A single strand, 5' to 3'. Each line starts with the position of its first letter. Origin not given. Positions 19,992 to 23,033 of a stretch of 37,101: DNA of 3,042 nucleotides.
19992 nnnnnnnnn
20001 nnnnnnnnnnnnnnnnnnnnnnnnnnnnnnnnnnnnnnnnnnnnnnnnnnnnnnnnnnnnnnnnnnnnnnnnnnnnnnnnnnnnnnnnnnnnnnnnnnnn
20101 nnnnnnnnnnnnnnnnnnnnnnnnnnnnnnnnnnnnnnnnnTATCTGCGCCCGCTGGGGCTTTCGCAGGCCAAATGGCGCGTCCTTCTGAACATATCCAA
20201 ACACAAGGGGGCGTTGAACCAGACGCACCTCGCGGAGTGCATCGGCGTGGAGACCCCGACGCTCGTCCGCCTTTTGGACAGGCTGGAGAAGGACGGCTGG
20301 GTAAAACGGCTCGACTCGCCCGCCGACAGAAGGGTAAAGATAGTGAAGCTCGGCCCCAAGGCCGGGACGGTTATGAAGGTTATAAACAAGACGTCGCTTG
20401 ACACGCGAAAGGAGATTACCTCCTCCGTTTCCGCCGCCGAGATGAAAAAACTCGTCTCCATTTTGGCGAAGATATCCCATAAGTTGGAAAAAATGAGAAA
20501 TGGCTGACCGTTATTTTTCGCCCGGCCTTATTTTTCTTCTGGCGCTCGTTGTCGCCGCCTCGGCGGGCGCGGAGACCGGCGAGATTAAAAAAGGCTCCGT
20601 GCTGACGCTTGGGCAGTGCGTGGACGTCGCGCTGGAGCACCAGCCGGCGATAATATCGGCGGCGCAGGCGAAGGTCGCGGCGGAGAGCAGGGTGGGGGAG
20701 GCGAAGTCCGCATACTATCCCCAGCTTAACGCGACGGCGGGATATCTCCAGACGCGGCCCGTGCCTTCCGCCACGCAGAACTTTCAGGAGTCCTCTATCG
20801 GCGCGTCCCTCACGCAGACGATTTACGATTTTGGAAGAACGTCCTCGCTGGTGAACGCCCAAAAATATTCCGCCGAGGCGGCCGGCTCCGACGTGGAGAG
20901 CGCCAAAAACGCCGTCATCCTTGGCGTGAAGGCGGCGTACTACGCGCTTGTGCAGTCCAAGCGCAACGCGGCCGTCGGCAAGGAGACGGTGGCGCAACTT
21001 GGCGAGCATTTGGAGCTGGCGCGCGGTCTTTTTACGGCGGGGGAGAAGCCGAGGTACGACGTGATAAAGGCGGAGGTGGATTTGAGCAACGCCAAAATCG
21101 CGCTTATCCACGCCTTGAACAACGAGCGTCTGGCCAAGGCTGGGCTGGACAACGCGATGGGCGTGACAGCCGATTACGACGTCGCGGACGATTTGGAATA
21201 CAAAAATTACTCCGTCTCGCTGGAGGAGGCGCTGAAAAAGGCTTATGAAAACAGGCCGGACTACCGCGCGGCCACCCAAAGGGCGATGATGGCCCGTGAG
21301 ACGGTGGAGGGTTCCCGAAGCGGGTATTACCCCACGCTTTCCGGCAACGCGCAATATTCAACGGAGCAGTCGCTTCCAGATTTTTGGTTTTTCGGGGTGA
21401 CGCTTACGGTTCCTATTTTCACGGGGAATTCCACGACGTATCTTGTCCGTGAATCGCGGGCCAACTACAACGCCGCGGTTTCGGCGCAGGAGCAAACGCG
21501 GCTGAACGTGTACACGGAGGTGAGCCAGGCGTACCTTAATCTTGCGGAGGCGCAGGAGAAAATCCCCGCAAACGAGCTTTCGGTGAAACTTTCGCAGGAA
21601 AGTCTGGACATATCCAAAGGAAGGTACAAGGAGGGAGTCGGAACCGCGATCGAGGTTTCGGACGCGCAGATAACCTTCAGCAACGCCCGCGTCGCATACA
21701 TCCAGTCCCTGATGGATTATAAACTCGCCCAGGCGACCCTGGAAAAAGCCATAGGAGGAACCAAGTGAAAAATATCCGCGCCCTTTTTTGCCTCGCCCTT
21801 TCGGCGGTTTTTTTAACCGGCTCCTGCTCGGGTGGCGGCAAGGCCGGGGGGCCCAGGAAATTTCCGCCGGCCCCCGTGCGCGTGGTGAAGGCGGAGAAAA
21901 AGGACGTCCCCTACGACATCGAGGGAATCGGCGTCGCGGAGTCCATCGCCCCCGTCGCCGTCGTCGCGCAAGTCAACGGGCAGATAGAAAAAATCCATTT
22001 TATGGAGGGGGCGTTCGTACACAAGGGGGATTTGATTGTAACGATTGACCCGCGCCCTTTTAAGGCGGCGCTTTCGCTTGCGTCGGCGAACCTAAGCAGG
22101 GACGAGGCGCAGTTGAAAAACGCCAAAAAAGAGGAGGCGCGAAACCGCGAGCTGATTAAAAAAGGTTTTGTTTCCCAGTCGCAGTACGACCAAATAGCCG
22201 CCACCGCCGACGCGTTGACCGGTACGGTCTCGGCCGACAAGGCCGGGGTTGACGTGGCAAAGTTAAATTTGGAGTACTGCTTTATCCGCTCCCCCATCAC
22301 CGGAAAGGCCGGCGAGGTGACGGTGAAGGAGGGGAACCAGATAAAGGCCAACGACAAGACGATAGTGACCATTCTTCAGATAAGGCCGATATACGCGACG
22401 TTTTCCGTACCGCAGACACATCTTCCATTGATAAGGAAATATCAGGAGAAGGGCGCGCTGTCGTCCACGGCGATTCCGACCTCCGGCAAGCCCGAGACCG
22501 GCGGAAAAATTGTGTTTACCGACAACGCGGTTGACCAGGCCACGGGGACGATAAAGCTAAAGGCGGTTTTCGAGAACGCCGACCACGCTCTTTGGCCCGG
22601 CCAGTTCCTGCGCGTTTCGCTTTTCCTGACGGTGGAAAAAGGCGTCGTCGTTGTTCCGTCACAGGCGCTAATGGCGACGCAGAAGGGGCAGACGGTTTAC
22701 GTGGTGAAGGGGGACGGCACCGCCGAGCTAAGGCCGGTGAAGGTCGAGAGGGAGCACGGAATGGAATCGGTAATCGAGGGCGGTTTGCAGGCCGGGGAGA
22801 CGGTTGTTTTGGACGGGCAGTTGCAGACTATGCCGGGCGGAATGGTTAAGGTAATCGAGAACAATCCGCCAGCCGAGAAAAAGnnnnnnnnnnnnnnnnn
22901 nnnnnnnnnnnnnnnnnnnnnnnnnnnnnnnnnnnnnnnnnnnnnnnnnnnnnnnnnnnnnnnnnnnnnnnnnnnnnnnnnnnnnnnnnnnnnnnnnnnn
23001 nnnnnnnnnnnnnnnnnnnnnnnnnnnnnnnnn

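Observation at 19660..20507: Repeat-rich 550-bp intergenic region ending in a 5'-truncated marR in front of the RND efflux operon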

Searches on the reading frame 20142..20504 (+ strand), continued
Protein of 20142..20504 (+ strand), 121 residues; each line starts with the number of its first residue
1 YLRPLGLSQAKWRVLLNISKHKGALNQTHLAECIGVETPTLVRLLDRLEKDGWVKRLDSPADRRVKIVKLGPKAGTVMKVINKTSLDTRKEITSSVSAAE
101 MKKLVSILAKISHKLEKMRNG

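Call 53: search_solved_structures(query=P0109, max_evalue=1e-10, show_alignments=2)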
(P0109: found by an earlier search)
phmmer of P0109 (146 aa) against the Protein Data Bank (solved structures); distinct sequences matched with E-value up to 1e-10: 10.
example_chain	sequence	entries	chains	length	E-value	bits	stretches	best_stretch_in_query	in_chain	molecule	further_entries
2fbh_A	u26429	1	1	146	2.4e-27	99.2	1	4-141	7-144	transcriptional regulator PA3341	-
3q5f_A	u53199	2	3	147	2.7e-24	89.3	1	9-143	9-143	Transcriptional regulator slyA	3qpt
3deu_A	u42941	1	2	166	4.4e-24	88.6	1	9-143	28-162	Transcriptional regulator slyA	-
4aih_A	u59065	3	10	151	2.9e-23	86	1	9-139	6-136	TRANSCRIPTIONAL REGULATOR SLYA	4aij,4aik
3vb2_A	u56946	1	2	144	1.4e-12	51.4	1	9-136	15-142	Multiple antibiotic resistance protein marR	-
3vod_A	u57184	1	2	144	2.6e-12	50.5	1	9-136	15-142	Multiple antibiotic resistance protein marR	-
5h3r_A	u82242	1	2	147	2.7e-12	50.4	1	9-136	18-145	Multiple antibiotic resistance protein MarR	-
4jba_A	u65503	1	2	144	3.6e-12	50.1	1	9-136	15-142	Multiple antibiotic resistance protein MarR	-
1jgs_A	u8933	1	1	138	5.9e-12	49.4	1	9-136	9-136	MULTIPLE ANTIBIOTIC RESISTANCE PROTEIN MARR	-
3voe_A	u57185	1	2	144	6.7e-12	49.2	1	9-136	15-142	Multiple antibiotic resistance protein marR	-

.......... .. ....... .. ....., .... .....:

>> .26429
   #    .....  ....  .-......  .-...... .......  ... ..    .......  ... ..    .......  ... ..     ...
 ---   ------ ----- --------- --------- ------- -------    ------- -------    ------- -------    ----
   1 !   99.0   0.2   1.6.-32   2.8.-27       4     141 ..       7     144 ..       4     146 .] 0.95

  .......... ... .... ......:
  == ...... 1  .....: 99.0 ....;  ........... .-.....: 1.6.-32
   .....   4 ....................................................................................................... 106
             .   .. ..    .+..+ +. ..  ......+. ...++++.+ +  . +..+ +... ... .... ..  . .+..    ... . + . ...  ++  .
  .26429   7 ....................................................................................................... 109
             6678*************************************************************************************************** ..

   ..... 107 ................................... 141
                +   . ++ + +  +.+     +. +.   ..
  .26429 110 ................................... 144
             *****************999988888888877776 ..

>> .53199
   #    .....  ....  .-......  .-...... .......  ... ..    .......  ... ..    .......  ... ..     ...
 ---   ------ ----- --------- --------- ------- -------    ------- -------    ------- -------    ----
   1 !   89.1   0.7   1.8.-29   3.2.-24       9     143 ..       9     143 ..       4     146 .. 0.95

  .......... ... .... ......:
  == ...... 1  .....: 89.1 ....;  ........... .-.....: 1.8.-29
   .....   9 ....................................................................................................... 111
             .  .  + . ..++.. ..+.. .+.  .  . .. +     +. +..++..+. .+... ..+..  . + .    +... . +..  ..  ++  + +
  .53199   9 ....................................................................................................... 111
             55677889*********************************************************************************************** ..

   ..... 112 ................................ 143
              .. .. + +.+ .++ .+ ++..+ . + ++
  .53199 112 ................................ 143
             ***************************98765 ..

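Call 71: search_protein_families(library=ncbifam, proteins=[P0109], max_evalue=0.00001)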
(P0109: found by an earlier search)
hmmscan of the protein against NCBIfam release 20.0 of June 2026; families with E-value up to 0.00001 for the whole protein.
P0109 (146 aa): 10 families
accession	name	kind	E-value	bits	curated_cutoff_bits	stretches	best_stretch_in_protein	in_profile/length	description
NF002926.0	PRK03573.1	equivalog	7.1e-32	110.3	120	1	9-144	6-141/144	transcriptional regulator SlyA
TIGR02337.1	HpaR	equivalog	1.2e-14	54.2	121.2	1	27-135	21-128/130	homoprotocatechuate degradation operon regulator HpaR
NF008565.1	PRK11512.1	equivalog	3.1e-14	53.2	240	1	13-136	19-142/144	multiple antibiotic resistance transcriptional regulator MarR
NF045593.1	bilirub_TF_BilQ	equivalog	7.5e-13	48.3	125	1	14-138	10-133/135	bilirubin utilization transcriptional regulator BilQ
NF053777.1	Saro0803TransReg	equivalog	7.6e-11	41.9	200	1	25-137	28-139/140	Saro_0803 family transcriptional regulator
NF041230.1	BagL_FevM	exception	2.5e-10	40.6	230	1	16-135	24-140/145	MarR family transcriptional regulator BagL/FevM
NF008122.0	PRK10870.1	equivalog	1.8e-09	37.5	157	1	44-144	66-166/176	transcriptional repressor MprA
NF050133.1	TransRegFabT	equivalog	1.4e-07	31.8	200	1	49-143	43-137/138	fatty acid biosynthesis transcriptional regulator FabT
NF052638.1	TransRegOhrRVib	equivalog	1.5e-07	31.2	200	1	14-140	21-140/141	transcriptional regulator OhrR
TIGR04472.1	reg_rSAM_mob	hypoth_equivalog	9.1e-06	25.7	240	0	35-144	32-140/141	radical SAM mobile pair system MarR family transcriptional regulator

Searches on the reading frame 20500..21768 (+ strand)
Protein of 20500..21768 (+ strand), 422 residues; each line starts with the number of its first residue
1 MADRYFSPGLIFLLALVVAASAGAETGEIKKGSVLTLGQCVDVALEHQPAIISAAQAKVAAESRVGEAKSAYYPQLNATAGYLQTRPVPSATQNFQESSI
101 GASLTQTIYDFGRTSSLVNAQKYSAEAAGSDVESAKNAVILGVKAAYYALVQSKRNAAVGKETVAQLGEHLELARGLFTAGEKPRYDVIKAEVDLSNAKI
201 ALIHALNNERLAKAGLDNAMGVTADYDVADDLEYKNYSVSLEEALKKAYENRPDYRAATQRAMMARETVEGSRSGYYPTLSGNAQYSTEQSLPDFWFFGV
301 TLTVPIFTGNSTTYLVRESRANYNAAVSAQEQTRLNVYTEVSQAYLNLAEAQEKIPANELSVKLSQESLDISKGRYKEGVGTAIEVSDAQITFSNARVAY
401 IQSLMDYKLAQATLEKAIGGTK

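Call 9: search_protein_families(library=pfam, proteins=[window:20500-21765:+], max_evalue=0.01)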
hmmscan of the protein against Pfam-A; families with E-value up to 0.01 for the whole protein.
window:20500-21765:+ (422 aa): 1 family
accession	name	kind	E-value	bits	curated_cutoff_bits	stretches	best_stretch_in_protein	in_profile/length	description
PF02321.23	OEP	-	3.6e-73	245.8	22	2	241-419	1-187/187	Outer membrane efflux protein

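Call 50: find_encoding_contigs(protein=window:20500-21768:+, flank=1500, max_places=10)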
Protein window:20500-21768:+ (422 aa): 4 contigs read that carry it; 4 places shown.
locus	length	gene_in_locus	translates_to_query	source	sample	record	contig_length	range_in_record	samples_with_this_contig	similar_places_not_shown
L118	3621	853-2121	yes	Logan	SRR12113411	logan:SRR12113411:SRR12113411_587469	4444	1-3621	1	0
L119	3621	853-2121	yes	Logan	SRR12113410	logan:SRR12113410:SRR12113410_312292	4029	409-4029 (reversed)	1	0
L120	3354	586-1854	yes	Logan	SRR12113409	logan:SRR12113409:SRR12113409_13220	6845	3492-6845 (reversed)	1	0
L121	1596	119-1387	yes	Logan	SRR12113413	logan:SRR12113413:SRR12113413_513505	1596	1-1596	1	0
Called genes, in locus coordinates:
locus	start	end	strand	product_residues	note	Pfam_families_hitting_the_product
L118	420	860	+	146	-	PF01047:MarR, PF12802:MarR_2, PF13545:HTH_Crp_2 (faint)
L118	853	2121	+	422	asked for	PF02321:OEP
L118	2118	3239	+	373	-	PF25917:BSH_RND, PF25973:BSH_CzcB (weak), PF25876:HH_MFP_RND, PF25944:Beta-barrel_RND, PF25967:RND-MFP_C, PF25989:YknX_C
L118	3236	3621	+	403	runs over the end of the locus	?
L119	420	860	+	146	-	PF01047:MarR, PF12802:MarR_2, PF13545:HTH_Crp_2 (faint)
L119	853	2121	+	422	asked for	PF02321:OEP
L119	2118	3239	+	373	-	PF25917:BSH_RND, PF25973:BSH_CzcB (weak), PF25876:HH_MFP_RND, PF25944:Beta-barrel_RND, PF25967:RND-MFP_C, PF25989:YknX_C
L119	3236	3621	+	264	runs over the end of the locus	?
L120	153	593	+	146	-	PF01047:MarR, PF12802:MarR_2, PF13545:HTH_Crp_2 (faint)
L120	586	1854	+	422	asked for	PF02321:OEP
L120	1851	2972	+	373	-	PF25917:BSH_RND, PF25973:BSH_CzcB (weak), PF25876:HH_MFP_RND, PF25944:Beta-barrel_RND, PF25967:RND-MFP_C, PF25989:YknX_C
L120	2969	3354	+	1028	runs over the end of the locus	PF00873:ACR_tran, PF02355:SecD_SecF_C (faint)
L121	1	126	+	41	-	?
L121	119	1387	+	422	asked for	PF02321:OEP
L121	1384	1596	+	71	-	?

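Call 71: search_protein_families(library=ncbifam, proteins=[window:20500-21765:+], max_evalue=0.00001)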
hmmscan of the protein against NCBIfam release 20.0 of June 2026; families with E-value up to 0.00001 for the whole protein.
window:20500-21765:+ (422 aa): 7 families
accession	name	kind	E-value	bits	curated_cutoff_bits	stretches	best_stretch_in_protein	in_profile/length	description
TIGR01844.1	type_I_sec_TolC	subfamily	6.3e-55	186.9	225.15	1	35-419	3-398/414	TolC family outer membrane protein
TIGR01845.1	outer_NodT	subfamily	3.3e-33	115.2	210.05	1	37-420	59-459/460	efflux transporter outer membrane subunit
NF007002.0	PRK09465.1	equivalog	7.7e-27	93.9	495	1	36-416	25-428/460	outer membrane channel protein TolC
NF052390.1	efflux_OMP_AbuO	equivalog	2.2e-15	56.3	700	1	136-419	137-431/447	multidrug efflux outer membrane protein AbuO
NF033143.1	efflux_OM_AdeK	equivalog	1.8e-12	46.8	900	1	249-400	281-440/480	multidrug efflux RND transporter AdeIJK outer membrane channel subunit AdeK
NF047721.1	ToxDrgExpTdeA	equivalog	5.2e-09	35.5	550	1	106-412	128-441/455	toxin/drug exporter TdeA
NF033142.1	efflux_OM_AdeC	exception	3.3e-08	32.6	975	1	320-399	151-230/465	multidrug efflux RND transporter AdeABC outer membrane channel subunit AdeC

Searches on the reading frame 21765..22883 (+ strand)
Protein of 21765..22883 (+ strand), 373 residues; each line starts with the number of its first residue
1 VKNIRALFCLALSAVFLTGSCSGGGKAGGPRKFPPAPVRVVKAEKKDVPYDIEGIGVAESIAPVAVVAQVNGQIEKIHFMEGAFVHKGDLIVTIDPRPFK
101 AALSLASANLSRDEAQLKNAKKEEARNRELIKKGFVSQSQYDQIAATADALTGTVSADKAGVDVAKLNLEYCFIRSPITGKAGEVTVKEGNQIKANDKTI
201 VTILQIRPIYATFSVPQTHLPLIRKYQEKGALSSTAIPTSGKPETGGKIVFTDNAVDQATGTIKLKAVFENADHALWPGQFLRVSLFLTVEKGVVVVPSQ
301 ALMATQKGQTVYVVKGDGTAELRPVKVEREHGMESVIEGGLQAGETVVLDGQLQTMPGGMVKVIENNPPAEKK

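Call 9: search_protein_families(library=pfam, proteins=[window:21765-22883:+], max_evalue=0.01)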
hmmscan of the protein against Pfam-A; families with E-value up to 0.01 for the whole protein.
window:21765-22883:+ (373 aa): 4 families
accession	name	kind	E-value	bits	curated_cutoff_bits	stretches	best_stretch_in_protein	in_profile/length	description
PF16576.10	HlyD_D23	-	1.1e-13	51.5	30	1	65-281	21-213/214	Barrel-sandwich domain of CusB or HlyD membrane-fusion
PF13437.12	HlyD_3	-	1.9e-11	45.1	22.2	1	174-272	2-96/106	HlyD family secretion protein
PF13533.13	Biotin_lipoyl_2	-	3.6e-06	27.1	29.8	1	66-95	3-32/32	Biotin-lipoyl like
PF00364.28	Biotin_lipoyl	-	7.6e-05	22.9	22.1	1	64-94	43-73/73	Biotin-requiring enzyme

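Call 71: search_protein_families(library=ncbifam, proteins=[window:21765-22883:+], max_evalue=0.00001)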
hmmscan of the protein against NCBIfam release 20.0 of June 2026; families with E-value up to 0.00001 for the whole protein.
window:21765-22883:+ (373 aa): 21 families
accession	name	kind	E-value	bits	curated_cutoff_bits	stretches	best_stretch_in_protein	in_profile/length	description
TIGR01730.1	RND_mfp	subfamily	1.6e-78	263.9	94.9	1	38-363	1-321/322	efflux RND transporter periplasmic adaptor subunit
NF008589.1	PRK11556.1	equivalog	2.3e-74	250.6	391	1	27-365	47-389/392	MdtA/MuxA family multidrug efflux RND transporter periplasmic adaptor subunit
NF007132.1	PRK09578.1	equivalog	7.3e-53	179.7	512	1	5-371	9-383/396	MexX/AxyX family multidrug efflux RND transporter periplasmic adaptor subunit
NF033138.2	RND-peri-MexC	equivalog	1.6e-52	178.9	625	1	2-362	2-370/375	MexC family multidrug efflux RND transporter periplasmic adaptor subunit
NF045904.1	RND-peri-MexE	equivalog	4.8e-47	160.7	714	1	8-363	10-368/390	multidrug efflux RND transporter periplasmic adaptor subunit MexE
NF011604.1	PRK15030.1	equivalog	5.5e-46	157.3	765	1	12-365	16-377/397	multidrug efflux RND transporter periplasmic adaptor subunit AcrA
NF000272.2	OqxA_adapt_sub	exception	2.8e-43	148.4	835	1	34-360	37-376/391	multidrug efflux RND transporter periplasmic adaptor subunit OqxA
NF033834.1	RND_adapt_MexA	exception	8.9e-42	143.5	750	1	18-365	18-362/373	multidrug efflux RND transporter periplasmic adaptor subunit MexA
NF007362.0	PRK09859.1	equivalog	2.1e-36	125.9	738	1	52-364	52-372/385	multidrug transporter subunit MdtE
TIGR00999.1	8a0102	subfamily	1.5e-29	102.9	319.3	1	82-351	1-266/271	CzcB/NccB family metal efflux transporter periplasmic adaptor subunit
NF007785.0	PRK10476.1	equivalog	1.5e-17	63.5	376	1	64-121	49-106/347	multidrug transporter subunit MdtN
NF008606.0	PRK11578.1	equivalog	3.8e-17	62.5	342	1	38-350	36-363/371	macrolide transporter subunit MacA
NF007303.0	PRK09783.1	subfamily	3.3e-15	55.4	390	1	173-351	216-388/414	copper/silver efflux system membrane fusion protein CusB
NF007850.1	PRK10559.1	equivalog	6.3e-14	51.8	400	1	64-225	41-200/303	p-hydroxybenzoic acid efflux pump subunit AaeA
TIGR00998.1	8a0101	subfamily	3.8e-13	49.1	390.8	1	64-127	43-106/334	EmrA/EmrK family multidrug efflux transporter periplasmic adaptor subunit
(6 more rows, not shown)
